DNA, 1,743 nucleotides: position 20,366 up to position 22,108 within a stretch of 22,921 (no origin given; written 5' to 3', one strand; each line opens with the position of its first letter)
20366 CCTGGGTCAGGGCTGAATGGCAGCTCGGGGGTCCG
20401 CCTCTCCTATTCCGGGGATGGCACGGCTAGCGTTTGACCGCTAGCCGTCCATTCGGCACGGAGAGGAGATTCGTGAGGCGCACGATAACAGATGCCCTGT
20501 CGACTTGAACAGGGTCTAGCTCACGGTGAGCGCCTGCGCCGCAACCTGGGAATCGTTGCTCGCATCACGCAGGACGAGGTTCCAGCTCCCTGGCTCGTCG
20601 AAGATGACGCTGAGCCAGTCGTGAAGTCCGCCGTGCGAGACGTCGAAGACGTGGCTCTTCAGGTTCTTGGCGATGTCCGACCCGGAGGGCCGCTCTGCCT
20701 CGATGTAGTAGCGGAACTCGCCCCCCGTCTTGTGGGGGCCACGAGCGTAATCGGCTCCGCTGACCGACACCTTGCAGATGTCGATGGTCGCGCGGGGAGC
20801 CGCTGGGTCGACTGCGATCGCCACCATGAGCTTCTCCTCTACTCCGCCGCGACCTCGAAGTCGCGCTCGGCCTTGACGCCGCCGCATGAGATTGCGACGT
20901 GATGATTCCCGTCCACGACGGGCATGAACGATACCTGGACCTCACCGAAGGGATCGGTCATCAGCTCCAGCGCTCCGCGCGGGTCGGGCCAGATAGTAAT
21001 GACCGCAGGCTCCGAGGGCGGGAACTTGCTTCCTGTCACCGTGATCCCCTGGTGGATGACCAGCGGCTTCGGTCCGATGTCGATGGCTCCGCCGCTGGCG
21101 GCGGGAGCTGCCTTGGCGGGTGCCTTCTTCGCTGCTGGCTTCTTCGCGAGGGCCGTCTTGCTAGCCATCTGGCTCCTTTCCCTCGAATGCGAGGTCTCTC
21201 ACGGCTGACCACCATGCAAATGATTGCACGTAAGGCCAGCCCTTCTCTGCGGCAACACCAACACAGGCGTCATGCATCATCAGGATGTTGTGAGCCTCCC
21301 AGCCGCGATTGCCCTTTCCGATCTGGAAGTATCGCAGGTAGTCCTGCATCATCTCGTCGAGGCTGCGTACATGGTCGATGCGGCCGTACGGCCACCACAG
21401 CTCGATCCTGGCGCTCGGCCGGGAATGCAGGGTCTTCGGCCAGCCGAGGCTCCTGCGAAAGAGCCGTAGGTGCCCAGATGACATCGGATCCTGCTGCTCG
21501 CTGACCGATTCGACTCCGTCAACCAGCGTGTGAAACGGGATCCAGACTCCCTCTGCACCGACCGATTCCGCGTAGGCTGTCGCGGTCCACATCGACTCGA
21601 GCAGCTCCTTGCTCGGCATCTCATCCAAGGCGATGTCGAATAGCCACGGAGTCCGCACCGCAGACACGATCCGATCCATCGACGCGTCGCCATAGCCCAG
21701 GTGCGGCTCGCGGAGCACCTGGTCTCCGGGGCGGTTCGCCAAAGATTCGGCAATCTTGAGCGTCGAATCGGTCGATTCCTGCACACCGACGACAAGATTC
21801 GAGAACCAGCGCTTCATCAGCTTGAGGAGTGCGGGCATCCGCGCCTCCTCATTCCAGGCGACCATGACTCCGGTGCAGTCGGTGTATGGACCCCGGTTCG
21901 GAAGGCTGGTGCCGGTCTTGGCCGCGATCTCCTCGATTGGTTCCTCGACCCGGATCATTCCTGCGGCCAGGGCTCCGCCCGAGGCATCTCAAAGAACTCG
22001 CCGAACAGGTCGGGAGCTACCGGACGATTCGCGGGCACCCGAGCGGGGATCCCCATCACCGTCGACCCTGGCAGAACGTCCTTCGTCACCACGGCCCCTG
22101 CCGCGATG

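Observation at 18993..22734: Sugar-modification cassette wired directly into the head-assembly operon (candidate virion glycosylation system)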

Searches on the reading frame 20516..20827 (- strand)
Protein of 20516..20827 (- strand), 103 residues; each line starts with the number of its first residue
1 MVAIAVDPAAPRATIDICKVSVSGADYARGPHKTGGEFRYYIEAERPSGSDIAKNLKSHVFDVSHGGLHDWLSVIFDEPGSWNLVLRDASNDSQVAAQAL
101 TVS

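Call 5: search_protein_families(library=pfam, proteins=[window:20516-20827:-], max_evalue=0.01)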
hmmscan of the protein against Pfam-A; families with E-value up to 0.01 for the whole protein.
window:20516-20827:- (103 aa): 1 family
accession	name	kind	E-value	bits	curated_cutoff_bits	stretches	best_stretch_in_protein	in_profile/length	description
PF18981.6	InlK_D3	-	0.0075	16.8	25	0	26-62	10-45/75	Internalin K domain (D3/D4)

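Call 6: search_protein_families(library=phrogs, proteins=[window:20516-20827:-], max_evalue=0.001)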
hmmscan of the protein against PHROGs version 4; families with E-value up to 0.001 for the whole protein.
window:20516-20827:- (103 aa): 0 families

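Call 46: search_protein_families(library=ncbifam, proteins=[window:20516-20827:-], max_evalue=0.001)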
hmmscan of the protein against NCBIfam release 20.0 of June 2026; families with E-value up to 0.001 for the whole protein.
window:20516-20827:- (103 aa): 0 families

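Call 84: find_homologous_proteins(query=window:20516-20827:-, max_evalue=0.001)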
Query window:20516-20827:- (103 aa): 12 proteins with E <= 0.001 among 18 candidates.
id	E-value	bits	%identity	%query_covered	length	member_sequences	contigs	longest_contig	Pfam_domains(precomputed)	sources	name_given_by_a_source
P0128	2.1e-62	225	100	100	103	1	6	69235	-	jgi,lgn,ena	-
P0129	7.4e-52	191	85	98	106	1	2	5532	-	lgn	-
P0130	1.6e-50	187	85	99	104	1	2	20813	-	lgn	-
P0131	9.3e-47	175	79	99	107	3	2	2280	-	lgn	-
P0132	7.4e-45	169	78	97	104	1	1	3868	-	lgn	-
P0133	7.7e-45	169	76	99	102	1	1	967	-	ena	-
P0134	8.3e-43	162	74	99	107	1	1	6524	-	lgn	-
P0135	1.2e-41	159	68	99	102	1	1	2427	-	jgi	jgi:hypothetical protein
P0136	6.5e-38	146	67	99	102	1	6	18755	-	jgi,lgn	jgi:hypothetical protein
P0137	1.7e-35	139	61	100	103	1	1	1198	-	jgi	jgi:hypothetical protein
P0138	2.1e-31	126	59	100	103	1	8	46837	-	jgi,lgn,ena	jgi:hypothetical protein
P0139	2.7e-30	122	62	98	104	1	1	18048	-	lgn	-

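Call 93: predict_structure(alignment_id=A4)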
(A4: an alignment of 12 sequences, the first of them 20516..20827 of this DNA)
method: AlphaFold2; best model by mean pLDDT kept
length: 103 residues; sequences in the alignment: 12
mean_pLDDT: 88.4   pTM: 0.80
mean pLDDT of the five models: 88.4, 84.5, 82.6, 75.5, 69.4
residues with pLDDT >= 90: 74; 70-90: 17; 50-70: 11; < 50: 1
segments of 3 or more residues with pLDDT < 50: none
pLDDT, mean of each block of 10 residues (from residue 1): 92 96 80 65 95 92 78 96 94 93 97
secondary structure, 60 per line:
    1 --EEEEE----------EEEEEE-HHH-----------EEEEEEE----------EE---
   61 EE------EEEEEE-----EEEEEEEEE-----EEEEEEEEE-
elements in order: E3-7 E18-23 E39-45 E69-74 E80-88 E94-102
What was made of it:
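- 20516..20827 (-): 103-aa stand-alone Ig/FN3/MG2-like beta-sandwich protein. In relatives it usually lies directly after a glycosyltransferase gene. Candidate surface-decoration protein or acceptor (inferred). AlphaFold2 pLDDT 88.4 (call 93).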

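Call 95: fold_search(model_id=the predicted structure, library=pdb)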
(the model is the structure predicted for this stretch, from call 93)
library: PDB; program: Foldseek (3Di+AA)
matches with E <= 10: 1613; with E <= 0.001: 0
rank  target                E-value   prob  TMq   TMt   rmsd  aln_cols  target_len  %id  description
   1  2p9r_A                1.2e-03  1.00  0.63  0.64   4.4       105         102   20  Human alpha2-macroglogulin is composed of multiple domains, as predicted by homology with complement component C3 (released 2007-08-21)
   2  9jz1_A                5.0e-03  1.00  0.59  0.29   4.1       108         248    9  Crystal structure of Nir2 C-terminal domain in complex with phosphate (released 2025-10-15)
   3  9jzp_B                6.6e-03  1.00  0.60  0.29   4.1       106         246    9  Crystal structure of Nir2 C-terminal domain (released 2025-10-15)
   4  2p9r_B                7.3e-03  1.00  0.59  0.62   4.6       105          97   21  Human alpha2-macroglogulin is composed of multiple domains, as predicted by homology with complement component C3 (released 2007-08-21)
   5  9jzp_A                9.1e-03  1.00  0.58  0.27   4.9       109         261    9  Crystal structure of Nir2 C-terminal domain (released 2025-10-15)
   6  8xrv_E                1.0e-02  1.00  0.51  0.10   5.9       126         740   11  The crystal structure of a GH3 enzyme CcBgl3B with glucose (released 2024-04-10)
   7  9jz1_B                1.1e-02  1.00  0.60  0.28   4.2       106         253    9  Crystal structure of Nir2 C-terminal domain in complex with phosphate (released 2025-10-15)
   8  8xrt_A                1.1e-02  1.00  0.53  0.11   5.6       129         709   12  The crystal structure of a GH3 enzyme CcBgl3B (released 2024-04-10)
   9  5j7k_A                1.2e-02  1.00  0.50  0.57   4.0       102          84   11  Loop grafting onto a highly stable FN3 scaffold (released 2016-08-17)
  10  8xrv_D                1.2e-02  0.99  0.49  0.10   6.5       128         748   14  The crystal structure of a GH3 enzyme CcBgl3B with glucose (released 2024-04-10)
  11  8xrx_E                1.3e-02  0.99  0.48  0.11   6.5       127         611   12  The crystal structure of a GH3 enzyme CcBgl3B with glucose and gentiobiose (released 2024-04-10)
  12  8xru_A                1.3e-02  1.00  0.54  0.10   5.9       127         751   12  The crystal structure of a GH3 enzyme CcBgl3B with glycerol (released 2024-04-10)
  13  9jtz_A                1.4e-02  1.00  0.57  0.27   4.9       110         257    9  Crystal structure of Nir2 C-terminal domain in complex with phosphatidic acid (released 2025-10-15)
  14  8xrx_B                1.4e-02  0.99  0.49  0.10   6.2       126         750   11  The crystal structure of a GH3 enzyme CcBgl3B with glucose and gentiobiose (released 2024-04-10)
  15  8xrt_B                1.5e-02  0.99  0.47  0.10   6.2       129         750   13  The crystal structure of a GH3 enzyme CcBgl3B (released 2024-04-10)
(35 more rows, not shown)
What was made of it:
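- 20516..20827 (-): Foldseek top hit alpha2-macroglobulin MG2 domain 2p9r, E=1.2e-3, TM 0.63 (call 95).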

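Call 100: search_protein_families(library=padloc, proteins=[window:20516-20827:-], max_evalue=0.001)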
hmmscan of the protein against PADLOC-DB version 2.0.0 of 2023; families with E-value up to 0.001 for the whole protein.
window:20516-20827:- (103 aa): 0 families

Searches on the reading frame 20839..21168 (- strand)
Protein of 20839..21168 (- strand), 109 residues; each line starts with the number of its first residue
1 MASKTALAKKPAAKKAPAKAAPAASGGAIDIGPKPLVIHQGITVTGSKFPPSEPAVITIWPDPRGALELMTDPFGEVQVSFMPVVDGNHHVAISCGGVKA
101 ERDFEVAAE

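Call 5: search_protein_families(library=pfam, proteins=[window:20839-21168:-], max_evalue=0.01)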
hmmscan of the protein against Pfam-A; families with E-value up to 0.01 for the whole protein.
window:20839-21168:- (109 aa): 0 families

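Call 6: search_protein_families(library=phrogs, proteins=[window:20839-21168:-], max_evalue=0.001)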
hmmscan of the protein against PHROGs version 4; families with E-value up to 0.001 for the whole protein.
window:20839-21168:- (109 aa): 0 families

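Call 46: search_protein_families(library=ncbifam, proteins=[window:20839-21168:-], max_evalue=0.001)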
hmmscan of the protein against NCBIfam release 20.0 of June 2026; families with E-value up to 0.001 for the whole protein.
window:20839-21168:- (109 aa): 0 families
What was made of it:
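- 20839..21168 (-): 109-aa protein with a Lys/Ala-rich N-terminus and a beta-rich body. It overlaps the GT-A gene by 8 nt. Function unknown. No family hits (calls 5, 6, 46).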

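Call 100: search_protein_families(library=padloc, proteins=[window:20839-21168:-], max_evalue=0.001)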
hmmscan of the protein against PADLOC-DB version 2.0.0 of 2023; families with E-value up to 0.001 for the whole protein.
window:20839-21168:- (109 aa): 0 families

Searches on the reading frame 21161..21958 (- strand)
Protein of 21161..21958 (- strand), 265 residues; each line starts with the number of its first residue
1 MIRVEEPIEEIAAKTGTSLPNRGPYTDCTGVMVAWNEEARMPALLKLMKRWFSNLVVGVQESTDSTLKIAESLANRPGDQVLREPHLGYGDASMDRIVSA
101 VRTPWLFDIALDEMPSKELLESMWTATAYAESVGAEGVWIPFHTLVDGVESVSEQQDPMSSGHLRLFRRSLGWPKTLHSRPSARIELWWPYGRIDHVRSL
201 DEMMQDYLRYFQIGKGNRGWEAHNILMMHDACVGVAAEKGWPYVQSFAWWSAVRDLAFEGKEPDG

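Call 5: search_protein_families(library=pfam, proteins=[window:21161-21958:-], max_evalue=0.01)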
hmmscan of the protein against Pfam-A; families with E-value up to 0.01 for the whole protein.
window:21161-21958:- (265 aa): 1 family
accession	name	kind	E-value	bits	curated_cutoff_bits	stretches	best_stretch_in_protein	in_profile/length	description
PF00535.33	Glycos_transf_2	-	0.0067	16.8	23.3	0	31-125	3-101/168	Glycosyl transferase family 2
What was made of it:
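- Checked: 21161-21958 is below Pfam's threshold as a single sequence (Glycos_transf_2 E=0.0067, 16.8 bits against a cut-off of 23.3, call 5).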

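Call 6: search_protein_families(library=phrogs, proteins=[window:21161-21958:-], max_evalue=0.001)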
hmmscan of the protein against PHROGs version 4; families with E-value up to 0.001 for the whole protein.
window:21161-21958:- (265 aa): 0 families

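Call 33: search_solved_structures(query=window:21161-21958:-, max_evalue=1)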
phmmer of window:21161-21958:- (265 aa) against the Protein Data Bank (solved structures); distinct sequences matched with E-value up to 1: 6.
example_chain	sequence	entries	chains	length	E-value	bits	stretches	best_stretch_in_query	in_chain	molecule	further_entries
3off_A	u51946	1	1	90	0.14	14.7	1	184-239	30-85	LDLR chaperone boca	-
3ofe_A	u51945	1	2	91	0.17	14.5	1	185-239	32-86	LDLR chaperone boca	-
7msk_A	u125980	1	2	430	0.19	14.3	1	22-112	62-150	Glyco_trans_2-like domain-containing protein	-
7msp_A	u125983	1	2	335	0.6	12.6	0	29-119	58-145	SPbeta prophage-derived glycosyltransferase SunS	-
3qhp_A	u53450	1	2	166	0.85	12.1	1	115-210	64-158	Type 1 capsular polysaccharide biosynthesis protein J (CapJ)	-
7msn_A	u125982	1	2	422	0.95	12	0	29-119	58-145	SPbeta prophage-derived glycosyltransferase SunS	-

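Call 43: search_solved_structures(query=A2, max_evalue=1, show_alignments=2)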
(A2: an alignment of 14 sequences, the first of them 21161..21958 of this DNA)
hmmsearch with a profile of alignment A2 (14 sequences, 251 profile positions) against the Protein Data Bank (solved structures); distinct sequences matched with E-value up to 1: 7.
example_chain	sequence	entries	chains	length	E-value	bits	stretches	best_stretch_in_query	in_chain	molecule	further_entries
7msp_A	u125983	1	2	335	1.6e-11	47.4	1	19-168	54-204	SPbeta prophage-derived glycosyltransferase SunS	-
7msn_A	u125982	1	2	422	2e-11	47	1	19-168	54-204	SPbeta prophage-derived glycosyltransferase SunS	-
7msk_A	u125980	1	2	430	3.8e-08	36.3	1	14-104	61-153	Glyco_trans_2-like domain-containing protein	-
22ao_A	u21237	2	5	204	5.3e-07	32.5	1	21-134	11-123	GmaR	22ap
5tze_C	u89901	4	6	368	0.0045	19.7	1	23-132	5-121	Glycosyl transferase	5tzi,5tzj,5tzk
5tz8_A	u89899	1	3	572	0.0083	18.8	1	23-132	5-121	Glycosyl transferase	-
9h6j_A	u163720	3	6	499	0.029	17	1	21-103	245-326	Beta-1,4 N-acetylgalactosaminyltransferase 1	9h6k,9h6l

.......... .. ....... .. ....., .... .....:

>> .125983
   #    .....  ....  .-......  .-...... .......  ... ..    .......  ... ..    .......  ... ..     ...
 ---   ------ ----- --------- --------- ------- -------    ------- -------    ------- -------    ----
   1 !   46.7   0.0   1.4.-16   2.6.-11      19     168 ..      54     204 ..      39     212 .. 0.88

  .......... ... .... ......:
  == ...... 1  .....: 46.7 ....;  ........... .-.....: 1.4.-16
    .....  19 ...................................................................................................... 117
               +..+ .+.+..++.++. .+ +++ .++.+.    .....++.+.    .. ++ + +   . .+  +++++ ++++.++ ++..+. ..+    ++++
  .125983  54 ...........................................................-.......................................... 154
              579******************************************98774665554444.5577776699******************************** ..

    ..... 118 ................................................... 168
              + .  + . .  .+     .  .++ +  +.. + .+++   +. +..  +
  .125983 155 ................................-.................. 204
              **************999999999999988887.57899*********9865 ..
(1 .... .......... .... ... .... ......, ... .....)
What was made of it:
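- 21161..21958 (-): GT-A (GT2) glycosyltransferase, 265 aa, of a SunS/ThuS/GmaR-like subgroup. Conserved QESTD and D112-E113 motifs. ATGA overlap with the acetyltransferase gene. Profile A2 against PDB: SunS E=1.6e-11, ThuS E=3.8e-8, GmaR E=5e-7 (call 43).
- On GT-A fold, GT2 (SunS/ThuS/GmaR-like protein glycosyltransferases): Profile against SunS, ThuS and GmaR (call 43).
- Closest known: SunS / ThuS. Same: These are the best solved relatives of the GT-A enzyme family (E=1.6e-11, 3.8e-8 and 5e-7, call 43).
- The GT-A profile's three best solved relatives are all protein or peptide glycosyltransferases: SunS 1.6e-11, ThuS 3.8e-8, GmaR 5e-7 (call 43). TarS is a weak hit of the GT-A profile (E=0.0045, call 43). 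The best GT-A relatives act on proteins or peptides (call 43).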

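Call 44: search_protein_families(library=pfam, alignment_id=A2, max_evalue=0.01)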
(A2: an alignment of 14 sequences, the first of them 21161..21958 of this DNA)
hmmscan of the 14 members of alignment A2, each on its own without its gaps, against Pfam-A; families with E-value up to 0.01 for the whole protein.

A. member 1, window:21161-21958:- (265 aa): 1 family
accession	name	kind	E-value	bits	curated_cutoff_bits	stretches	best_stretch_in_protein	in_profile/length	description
PF00535.33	Glycos_transf_2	-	0.0067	16.8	23.3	0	31-125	3-101/168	Glycosyl transferase family 2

B. families by the number of members that match (of 14 scanned): 4 families
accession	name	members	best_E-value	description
PF00535.33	Glycos_transf_2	7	4e-06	Glycosyl transferase family 2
PF13704.12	Glyco_tranf_2_4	7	4.4e-05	Glycosyl transferase family 2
PF12804.13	NTP_transf_3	2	0.00037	MobA-like NTP transferase domain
PF13641.12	Glyco_tranf_2_3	1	0.00037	Glycosyltransferase like family 2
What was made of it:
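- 21161..21958 (-): Pfam on the members (call 44).
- On GT-A fold, GT2 (SunS/ThuS/GmaR-like protein glycosyltransferases): PF00535 or PF13704 in 7 of 14 members (call 44).
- Checked: A profile of 14 homologues establishes GT-A: SunS 7msp E=1.6e-11 (call 43), and 7 of 14 members hit PF00535 (call 44).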

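Call 46: search_protein_families(library=ncbifam, proteins=[window:21161-21958:-], max_evalue=0.001)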
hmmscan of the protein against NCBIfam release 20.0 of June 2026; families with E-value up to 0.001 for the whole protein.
window:21161-21958:- (265 aa): 0 families

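Call 52: search_dna_similar(query=window:21161-21958:-, collection=phages, mode=protein, max_evalue=0.01, max_rows=30)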
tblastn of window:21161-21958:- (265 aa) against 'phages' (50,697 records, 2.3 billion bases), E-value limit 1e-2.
No match.
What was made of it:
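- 21161..21958 (-): No tblastn hit in 50,697 isolated-phage records (call 52).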

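Call 100: search_protein_families(library=padloc, proteins=[window:21161-21958:-], max_evalue=0.001)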
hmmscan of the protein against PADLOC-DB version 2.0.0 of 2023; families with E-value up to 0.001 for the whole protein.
window:21161-21958:- (265 aa): 0 families
